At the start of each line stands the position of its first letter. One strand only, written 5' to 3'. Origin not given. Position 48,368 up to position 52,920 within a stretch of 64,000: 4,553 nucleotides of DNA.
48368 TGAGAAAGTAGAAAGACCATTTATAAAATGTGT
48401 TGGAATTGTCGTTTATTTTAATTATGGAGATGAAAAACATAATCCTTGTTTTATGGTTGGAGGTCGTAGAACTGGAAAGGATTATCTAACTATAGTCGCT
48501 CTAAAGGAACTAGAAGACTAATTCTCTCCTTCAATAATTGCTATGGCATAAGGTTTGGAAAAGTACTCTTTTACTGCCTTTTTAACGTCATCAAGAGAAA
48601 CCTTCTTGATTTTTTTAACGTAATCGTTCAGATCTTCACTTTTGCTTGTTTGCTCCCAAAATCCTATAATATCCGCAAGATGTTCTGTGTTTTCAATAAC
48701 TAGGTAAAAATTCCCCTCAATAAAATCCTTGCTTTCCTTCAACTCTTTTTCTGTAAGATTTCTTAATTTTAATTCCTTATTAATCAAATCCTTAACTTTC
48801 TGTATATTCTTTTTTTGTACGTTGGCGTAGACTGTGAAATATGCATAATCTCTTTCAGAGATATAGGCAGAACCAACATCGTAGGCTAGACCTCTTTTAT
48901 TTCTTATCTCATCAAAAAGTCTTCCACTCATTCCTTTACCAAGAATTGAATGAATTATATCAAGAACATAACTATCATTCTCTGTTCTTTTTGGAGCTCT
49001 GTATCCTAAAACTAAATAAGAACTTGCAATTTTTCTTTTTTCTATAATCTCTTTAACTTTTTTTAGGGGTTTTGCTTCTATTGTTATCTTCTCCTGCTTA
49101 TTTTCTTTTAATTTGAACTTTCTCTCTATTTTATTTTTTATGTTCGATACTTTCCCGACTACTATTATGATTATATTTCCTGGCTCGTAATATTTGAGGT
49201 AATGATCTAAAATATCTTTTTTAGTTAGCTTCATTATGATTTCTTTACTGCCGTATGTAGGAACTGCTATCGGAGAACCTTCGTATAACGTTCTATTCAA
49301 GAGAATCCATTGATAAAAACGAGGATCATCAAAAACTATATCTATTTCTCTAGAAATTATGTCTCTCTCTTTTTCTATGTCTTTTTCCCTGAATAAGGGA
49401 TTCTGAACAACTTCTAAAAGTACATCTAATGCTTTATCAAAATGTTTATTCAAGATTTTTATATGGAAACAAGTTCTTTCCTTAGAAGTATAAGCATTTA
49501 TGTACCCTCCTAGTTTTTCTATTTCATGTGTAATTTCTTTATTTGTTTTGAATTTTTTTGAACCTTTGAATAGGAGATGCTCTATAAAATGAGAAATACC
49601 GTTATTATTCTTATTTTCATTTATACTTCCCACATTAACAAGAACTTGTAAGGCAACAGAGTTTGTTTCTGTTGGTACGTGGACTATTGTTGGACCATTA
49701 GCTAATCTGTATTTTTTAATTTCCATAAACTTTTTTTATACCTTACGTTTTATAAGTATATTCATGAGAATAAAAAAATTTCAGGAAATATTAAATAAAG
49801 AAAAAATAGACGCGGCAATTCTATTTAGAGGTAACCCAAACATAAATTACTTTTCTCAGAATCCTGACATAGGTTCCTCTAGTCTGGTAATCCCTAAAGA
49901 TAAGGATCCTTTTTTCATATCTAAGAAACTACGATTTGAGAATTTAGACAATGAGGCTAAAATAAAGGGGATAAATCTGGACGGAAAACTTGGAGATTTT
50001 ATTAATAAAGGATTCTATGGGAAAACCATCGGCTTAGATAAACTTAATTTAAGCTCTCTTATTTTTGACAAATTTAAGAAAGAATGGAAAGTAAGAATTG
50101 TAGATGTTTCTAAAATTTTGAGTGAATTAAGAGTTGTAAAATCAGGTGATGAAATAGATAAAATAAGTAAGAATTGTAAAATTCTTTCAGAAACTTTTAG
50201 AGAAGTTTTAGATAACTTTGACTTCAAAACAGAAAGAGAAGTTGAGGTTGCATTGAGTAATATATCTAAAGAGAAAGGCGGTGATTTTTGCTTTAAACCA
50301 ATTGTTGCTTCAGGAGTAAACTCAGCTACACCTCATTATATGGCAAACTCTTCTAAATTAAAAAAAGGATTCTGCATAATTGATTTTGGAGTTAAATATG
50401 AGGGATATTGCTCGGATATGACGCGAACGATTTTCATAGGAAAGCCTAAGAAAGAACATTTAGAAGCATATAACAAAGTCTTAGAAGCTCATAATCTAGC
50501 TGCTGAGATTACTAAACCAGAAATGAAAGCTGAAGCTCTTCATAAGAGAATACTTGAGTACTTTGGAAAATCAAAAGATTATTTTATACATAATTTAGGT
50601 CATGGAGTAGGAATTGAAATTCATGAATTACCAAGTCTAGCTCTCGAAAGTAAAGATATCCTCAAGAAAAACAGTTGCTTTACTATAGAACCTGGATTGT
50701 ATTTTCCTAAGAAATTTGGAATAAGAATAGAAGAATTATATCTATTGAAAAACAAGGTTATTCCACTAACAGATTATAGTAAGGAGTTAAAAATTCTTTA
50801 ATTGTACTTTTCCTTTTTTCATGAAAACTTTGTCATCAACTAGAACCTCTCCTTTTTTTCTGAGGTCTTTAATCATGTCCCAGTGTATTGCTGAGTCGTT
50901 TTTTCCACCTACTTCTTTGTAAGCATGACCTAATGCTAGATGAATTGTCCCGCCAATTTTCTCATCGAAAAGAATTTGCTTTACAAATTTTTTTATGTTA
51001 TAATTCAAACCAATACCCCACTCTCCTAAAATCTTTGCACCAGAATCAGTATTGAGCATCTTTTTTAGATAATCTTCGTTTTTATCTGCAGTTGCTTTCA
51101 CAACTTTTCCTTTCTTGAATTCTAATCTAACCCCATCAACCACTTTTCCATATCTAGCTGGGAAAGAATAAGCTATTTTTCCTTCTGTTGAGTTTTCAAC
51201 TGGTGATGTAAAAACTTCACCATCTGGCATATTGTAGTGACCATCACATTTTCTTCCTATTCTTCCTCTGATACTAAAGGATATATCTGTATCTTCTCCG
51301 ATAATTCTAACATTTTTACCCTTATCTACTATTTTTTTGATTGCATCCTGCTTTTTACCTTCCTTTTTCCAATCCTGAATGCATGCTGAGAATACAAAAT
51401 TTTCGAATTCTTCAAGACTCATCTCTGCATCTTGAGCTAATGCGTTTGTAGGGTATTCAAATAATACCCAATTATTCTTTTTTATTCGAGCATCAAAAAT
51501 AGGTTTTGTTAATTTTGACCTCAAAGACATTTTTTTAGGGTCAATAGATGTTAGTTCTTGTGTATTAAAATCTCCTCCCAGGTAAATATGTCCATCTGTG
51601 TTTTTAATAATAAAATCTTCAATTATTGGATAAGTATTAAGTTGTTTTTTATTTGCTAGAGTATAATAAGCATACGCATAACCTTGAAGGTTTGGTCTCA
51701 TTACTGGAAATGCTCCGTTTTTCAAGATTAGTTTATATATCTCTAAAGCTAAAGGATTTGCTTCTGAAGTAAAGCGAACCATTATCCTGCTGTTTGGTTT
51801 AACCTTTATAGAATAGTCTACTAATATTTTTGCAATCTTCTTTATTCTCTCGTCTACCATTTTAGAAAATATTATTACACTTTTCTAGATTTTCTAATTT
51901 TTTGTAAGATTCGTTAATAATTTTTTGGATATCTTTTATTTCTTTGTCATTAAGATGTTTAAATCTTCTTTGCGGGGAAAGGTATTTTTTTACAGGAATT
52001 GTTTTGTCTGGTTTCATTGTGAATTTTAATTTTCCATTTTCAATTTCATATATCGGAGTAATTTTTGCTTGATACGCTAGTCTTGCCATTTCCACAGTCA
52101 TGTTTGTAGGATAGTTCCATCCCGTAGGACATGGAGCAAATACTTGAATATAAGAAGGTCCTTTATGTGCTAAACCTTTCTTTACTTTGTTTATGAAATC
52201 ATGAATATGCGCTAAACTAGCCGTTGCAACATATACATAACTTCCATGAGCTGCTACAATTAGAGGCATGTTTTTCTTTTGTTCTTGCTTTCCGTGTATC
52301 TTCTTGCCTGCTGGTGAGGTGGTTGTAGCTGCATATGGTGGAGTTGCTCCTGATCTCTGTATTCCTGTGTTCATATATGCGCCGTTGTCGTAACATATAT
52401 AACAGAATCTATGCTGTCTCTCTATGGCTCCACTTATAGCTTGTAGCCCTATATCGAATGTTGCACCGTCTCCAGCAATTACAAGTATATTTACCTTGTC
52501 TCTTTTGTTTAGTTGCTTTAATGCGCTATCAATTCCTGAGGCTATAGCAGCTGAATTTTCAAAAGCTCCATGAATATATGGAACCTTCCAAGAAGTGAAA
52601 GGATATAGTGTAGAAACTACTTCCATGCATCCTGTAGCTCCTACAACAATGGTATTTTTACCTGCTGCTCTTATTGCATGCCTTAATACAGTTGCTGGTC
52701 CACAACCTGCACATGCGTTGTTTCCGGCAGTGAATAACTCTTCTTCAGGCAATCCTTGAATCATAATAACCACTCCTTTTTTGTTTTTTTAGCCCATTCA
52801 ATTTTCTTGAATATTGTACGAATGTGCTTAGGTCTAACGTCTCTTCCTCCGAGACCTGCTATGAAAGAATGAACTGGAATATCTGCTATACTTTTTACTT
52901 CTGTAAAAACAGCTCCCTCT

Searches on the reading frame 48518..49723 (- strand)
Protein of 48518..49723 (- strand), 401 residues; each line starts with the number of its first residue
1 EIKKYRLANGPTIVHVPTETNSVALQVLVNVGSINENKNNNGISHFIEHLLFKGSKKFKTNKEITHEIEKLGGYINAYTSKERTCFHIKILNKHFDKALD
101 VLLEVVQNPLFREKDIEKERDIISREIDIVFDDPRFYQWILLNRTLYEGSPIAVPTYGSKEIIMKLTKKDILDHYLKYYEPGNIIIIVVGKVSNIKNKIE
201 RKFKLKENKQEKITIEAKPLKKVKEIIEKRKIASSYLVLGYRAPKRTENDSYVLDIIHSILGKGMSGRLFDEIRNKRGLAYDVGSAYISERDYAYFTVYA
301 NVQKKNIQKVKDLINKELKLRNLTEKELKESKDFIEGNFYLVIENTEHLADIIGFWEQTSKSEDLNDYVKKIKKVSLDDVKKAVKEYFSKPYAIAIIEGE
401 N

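Call 32: search_protein_families(library=pfam, proteins=[window:48518-49723:-], max_evalue=0.00001)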
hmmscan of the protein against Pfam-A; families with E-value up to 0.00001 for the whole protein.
window:48518-49723:- (401 aa): 2 families
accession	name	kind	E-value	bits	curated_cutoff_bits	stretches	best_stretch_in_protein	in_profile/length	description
PF00675.25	Peptidase_M16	-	2e-41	141.8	22.3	1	19-153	9-142/149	Insulinase (Peptidase family M16)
PF05193.26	Peptidase_M16_C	-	1.7e-35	123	23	1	165-332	1-178/181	Peptidase M16 inactive domain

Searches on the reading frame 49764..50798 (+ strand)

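Call 32: search_protein_families(library=pfam, proteins=[window:49764-50798:+], max_evalue=0.00001)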
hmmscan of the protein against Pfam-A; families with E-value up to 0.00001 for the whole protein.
window:49764-50798:+ (345 aa): 2 families
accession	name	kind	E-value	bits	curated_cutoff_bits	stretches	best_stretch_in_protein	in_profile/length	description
PF00557.29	Peptidase_M24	-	2.7e-54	184.5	23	1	133-329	2-207/208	Metallopeptidase family M24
PF01321.24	Creatinase_N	-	2.2e-12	48.1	22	1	2-125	1-128/128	Creatinase/Prolidase N-terminal domain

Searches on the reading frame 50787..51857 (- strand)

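Call 33: search_protein_families(library=pfam, proteins=[window:50787-51857:-], max_evalue=0.00001)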
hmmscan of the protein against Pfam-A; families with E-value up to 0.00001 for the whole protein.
window:50787-51857:- (356 aa): 1 family
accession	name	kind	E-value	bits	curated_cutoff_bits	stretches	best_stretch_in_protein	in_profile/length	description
PF02073.20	Peptidase_M29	-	5.8e-68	230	27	1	2-334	2-386/406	Thermophilic metalloprotease (M29)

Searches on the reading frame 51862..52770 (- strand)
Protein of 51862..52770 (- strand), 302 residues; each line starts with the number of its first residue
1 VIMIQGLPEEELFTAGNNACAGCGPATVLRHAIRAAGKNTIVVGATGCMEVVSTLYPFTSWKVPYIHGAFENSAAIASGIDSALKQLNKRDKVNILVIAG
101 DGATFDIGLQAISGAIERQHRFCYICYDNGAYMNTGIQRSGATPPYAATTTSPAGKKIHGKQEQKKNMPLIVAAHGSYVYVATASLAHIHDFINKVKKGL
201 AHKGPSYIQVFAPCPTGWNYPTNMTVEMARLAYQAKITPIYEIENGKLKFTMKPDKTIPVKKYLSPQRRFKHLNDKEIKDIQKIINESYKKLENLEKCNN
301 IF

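Call 33: search_protein_families(library=pfam, proteins=[window:51862-52770:-], max_evalue=0.00001)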
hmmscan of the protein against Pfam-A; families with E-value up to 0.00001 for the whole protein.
window:51862-52770:- (302 aa): 1 family
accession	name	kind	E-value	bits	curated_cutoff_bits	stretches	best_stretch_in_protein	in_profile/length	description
PF02775.26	TPP_enzyme_C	-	1.8e-20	73.7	21.9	1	46-210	2-151/151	Thiamine pyrophosphate enzyme, C-terminal TPP binding domain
